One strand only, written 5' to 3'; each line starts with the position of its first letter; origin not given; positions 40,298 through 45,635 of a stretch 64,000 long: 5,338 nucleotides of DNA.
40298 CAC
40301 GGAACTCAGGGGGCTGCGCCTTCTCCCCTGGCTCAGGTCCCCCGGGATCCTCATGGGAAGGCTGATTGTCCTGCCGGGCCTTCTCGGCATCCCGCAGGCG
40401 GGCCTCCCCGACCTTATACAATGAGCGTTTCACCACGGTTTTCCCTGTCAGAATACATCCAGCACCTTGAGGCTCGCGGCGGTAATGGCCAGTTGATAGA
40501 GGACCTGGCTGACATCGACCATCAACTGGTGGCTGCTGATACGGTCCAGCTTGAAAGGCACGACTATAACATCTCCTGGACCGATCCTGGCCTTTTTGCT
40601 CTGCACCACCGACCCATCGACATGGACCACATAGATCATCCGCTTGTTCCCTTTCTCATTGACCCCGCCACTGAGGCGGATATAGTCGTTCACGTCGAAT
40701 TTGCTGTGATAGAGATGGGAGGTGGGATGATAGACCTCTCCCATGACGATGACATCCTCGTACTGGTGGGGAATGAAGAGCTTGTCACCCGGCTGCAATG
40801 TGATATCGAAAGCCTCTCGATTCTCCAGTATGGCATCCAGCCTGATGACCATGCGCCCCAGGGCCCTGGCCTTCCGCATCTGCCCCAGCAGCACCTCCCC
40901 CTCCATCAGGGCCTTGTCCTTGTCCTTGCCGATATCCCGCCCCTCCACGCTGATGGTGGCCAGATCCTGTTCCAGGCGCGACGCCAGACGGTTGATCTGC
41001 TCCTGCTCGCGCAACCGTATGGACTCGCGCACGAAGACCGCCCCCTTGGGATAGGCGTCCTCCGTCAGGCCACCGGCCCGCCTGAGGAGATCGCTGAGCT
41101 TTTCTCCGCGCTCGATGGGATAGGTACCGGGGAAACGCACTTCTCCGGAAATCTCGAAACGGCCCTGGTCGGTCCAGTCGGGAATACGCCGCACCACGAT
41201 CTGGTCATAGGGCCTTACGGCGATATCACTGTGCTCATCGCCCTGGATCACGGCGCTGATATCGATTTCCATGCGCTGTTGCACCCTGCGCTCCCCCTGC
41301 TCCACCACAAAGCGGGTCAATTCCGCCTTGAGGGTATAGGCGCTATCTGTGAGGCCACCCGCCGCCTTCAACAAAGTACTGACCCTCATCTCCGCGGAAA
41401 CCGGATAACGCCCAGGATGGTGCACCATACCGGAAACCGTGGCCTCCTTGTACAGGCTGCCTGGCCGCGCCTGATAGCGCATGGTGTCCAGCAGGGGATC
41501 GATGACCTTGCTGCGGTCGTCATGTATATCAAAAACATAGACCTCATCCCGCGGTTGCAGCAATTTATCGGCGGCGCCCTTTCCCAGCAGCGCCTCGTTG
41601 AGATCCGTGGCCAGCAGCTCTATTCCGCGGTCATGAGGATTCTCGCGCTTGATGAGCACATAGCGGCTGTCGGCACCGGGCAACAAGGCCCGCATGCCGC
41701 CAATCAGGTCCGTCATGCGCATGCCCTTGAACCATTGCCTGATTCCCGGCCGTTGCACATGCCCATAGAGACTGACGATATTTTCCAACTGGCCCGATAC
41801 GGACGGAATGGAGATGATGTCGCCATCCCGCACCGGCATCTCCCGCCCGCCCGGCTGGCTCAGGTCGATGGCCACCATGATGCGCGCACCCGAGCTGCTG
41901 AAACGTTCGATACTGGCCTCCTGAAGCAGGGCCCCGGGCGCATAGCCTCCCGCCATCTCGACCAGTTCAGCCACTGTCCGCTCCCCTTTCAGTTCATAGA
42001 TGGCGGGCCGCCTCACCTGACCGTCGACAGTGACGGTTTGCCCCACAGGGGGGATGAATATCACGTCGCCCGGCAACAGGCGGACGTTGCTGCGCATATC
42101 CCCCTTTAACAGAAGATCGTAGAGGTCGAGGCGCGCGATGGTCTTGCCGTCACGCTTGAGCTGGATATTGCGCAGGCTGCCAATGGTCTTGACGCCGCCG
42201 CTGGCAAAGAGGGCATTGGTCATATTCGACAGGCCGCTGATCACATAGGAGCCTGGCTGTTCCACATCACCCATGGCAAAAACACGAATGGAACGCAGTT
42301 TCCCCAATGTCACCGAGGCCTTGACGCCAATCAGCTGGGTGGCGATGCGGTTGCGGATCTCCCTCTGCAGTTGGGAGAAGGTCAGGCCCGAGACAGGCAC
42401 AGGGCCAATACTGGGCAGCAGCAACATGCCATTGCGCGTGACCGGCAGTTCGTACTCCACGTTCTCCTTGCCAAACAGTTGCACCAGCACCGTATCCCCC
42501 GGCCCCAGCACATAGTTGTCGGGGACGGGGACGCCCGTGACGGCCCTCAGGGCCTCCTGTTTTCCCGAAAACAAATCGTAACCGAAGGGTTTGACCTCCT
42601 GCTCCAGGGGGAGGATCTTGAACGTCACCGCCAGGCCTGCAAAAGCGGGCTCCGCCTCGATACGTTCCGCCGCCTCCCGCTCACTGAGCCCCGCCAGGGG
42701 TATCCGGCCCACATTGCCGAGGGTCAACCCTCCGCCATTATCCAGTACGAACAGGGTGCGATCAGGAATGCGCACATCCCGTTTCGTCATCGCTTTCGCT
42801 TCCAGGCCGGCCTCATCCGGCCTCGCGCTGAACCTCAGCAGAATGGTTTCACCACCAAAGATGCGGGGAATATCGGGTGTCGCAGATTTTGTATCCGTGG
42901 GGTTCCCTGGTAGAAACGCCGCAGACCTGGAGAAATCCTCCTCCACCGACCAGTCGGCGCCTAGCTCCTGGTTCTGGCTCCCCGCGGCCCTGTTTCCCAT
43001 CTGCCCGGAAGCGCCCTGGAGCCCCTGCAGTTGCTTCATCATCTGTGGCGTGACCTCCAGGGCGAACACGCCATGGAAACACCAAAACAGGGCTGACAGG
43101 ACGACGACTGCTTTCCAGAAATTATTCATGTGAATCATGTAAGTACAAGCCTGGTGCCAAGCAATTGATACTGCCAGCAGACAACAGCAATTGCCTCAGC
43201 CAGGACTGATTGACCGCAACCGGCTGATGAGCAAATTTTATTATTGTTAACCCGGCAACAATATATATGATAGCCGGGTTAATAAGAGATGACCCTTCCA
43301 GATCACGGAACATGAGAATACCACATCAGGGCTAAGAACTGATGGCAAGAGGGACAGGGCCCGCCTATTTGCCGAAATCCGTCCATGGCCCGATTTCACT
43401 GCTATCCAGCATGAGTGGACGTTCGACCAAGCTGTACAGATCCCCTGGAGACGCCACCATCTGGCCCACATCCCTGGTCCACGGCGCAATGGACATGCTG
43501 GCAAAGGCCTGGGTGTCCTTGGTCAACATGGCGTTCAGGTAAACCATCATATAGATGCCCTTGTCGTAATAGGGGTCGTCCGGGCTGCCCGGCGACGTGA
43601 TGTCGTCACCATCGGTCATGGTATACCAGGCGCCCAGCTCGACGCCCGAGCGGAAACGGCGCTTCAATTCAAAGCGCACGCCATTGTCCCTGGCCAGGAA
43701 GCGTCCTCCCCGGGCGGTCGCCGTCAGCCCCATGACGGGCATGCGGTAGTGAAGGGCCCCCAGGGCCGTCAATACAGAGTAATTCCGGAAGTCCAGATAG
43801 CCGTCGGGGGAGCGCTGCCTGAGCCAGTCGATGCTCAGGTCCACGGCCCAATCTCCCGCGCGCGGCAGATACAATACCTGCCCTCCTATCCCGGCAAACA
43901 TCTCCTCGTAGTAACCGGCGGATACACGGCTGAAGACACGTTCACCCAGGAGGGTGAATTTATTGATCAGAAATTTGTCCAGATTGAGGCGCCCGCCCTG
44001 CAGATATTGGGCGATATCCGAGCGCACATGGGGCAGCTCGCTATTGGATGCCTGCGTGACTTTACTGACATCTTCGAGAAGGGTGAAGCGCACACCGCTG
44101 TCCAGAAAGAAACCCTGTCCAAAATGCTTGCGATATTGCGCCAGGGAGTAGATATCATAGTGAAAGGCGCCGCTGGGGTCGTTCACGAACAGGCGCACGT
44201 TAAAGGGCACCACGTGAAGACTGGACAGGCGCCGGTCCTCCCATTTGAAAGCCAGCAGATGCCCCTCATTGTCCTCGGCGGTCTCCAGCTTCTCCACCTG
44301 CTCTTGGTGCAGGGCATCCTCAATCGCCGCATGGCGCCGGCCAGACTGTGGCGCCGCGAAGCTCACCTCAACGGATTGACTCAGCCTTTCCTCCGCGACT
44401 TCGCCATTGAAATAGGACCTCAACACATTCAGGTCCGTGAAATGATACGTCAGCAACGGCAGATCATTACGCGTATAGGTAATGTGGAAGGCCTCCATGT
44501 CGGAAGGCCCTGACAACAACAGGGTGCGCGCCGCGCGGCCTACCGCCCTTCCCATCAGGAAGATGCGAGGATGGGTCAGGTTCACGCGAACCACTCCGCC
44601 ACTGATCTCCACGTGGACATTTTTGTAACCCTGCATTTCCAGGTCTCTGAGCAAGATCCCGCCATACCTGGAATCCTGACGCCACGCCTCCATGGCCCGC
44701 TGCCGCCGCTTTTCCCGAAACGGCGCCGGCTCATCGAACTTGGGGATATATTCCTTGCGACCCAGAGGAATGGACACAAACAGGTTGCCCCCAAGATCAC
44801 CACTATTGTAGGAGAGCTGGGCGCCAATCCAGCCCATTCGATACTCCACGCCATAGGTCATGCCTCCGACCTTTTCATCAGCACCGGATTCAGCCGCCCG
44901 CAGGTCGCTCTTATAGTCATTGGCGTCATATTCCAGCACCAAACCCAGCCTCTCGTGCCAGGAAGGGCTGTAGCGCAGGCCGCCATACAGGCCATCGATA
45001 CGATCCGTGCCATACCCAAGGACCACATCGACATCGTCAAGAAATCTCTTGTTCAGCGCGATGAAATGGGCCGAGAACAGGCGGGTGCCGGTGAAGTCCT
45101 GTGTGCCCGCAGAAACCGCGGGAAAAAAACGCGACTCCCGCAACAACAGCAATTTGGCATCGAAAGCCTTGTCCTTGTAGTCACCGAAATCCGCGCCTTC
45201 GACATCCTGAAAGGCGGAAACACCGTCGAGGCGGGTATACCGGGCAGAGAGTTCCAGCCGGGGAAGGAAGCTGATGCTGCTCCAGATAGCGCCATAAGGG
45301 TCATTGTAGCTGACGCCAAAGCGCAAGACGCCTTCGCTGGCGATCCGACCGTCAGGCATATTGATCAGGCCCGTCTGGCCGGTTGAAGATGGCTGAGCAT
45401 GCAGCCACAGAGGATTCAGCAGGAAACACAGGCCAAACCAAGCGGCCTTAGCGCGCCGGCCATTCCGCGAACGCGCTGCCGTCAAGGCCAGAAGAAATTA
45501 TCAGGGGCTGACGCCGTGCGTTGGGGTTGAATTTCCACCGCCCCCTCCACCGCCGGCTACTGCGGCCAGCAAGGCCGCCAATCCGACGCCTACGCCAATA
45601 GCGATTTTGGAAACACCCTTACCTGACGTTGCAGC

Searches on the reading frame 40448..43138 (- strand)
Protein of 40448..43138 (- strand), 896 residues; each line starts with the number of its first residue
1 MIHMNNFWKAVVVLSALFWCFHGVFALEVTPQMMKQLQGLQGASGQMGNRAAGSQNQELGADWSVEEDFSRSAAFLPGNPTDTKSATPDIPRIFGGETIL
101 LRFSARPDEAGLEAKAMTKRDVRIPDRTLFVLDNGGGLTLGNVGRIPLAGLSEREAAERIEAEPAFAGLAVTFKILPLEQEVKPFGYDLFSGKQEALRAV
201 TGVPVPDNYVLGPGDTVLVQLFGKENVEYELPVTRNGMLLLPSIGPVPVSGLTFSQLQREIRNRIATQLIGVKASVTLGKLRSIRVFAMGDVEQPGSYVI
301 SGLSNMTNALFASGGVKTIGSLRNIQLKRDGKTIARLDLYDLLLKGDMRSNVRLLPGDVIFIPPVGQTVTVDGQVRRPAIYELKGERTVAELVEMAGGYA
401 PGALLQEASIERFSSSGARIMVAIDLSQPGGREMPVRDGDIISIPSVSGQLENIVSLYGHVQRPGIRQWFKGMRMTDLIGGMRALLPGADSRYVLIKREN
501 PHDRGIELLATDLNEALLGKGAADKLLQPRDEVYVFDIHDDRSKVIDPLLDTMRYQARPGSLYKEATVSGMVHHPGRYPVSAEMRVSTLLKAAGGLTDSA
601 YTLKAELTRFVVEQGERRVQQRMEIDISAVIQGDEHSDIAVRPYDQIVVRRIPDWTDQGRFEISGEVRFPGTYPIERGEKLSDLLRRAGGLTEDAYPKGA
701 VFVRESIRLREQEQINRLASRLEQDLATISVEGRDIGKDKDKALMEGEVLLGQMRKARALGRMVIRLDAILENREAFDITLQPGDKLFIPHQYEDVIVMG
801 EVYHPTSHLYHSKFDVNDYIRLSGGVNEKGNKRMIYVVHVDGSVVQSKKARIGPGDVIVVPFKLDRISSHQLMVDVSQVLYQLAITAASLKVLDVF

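Call 66: search_protein_families(library=pfam, proteins=[window:40448-43138:-])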
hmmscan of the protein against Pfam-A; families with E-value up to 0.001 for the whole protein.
window:40448-43138:- (896 aa): 3 families
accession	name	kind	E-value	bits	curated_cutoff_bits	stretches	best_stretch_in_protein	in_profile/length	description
PF10531.15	SLBB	-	1.1e-43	147.3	27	3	369-420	2-52/55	SLBB domain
PF22461.2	SLBB_2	-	2.7e-37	127.2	27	3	285-362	2-79/79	SLBB domain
PF02563.21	Poly_export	-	2e-22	79.6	28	1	204-278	2-76/77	Polysaccharide biosynthesis/export protein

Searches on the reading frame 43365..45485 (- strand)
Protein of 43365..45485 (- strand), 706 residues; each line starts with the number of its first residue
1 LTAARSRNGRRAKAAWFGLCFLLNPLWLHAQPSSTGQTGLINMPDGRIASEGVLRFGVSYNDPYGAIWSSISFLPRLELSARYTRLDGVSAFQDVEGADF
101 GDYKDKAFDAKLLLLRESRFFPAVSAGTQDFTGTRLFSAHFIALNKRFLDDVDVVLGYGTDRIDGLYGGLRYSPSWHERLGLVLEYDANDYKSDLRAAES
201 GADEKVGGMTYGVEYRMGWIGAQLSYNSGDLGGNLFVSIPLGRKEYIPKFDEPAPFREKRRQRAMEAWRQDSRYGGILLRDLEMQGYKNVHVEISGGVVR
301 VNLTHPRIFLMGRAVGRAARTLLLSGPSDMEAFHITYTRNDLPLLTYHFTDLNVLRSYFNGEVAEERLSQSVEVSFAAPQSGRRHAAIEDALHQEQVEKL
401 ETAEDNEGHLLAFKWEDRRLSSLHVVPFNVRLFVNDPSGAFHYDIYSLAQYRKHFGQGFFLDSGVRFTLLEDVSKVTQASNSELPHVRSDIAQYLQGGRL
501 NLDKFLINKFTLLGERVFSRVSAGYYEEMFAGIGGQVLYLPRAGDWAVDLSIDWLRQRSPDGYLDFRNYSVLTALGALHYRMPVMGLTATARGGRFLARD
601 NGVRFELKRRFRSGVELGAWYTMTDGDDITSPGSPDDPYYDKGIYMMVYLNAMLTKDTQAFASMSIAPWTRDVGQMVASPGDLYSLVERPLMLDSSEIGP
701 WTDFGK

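Call 5: search_protein_families(library=pfam, proteins=[window:43365-45485:-])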
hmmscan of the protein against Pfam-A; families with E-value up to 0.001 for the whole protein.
window:43365-45485:- (706 aa): 1 family
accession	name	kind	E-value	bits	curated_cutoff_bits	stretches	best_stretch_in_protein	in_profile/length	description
PF06082.17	YjbH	-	5.4e-136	455.5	24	2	165-688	171-657/658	Exopolysaccharide biosynthesis protein YbjH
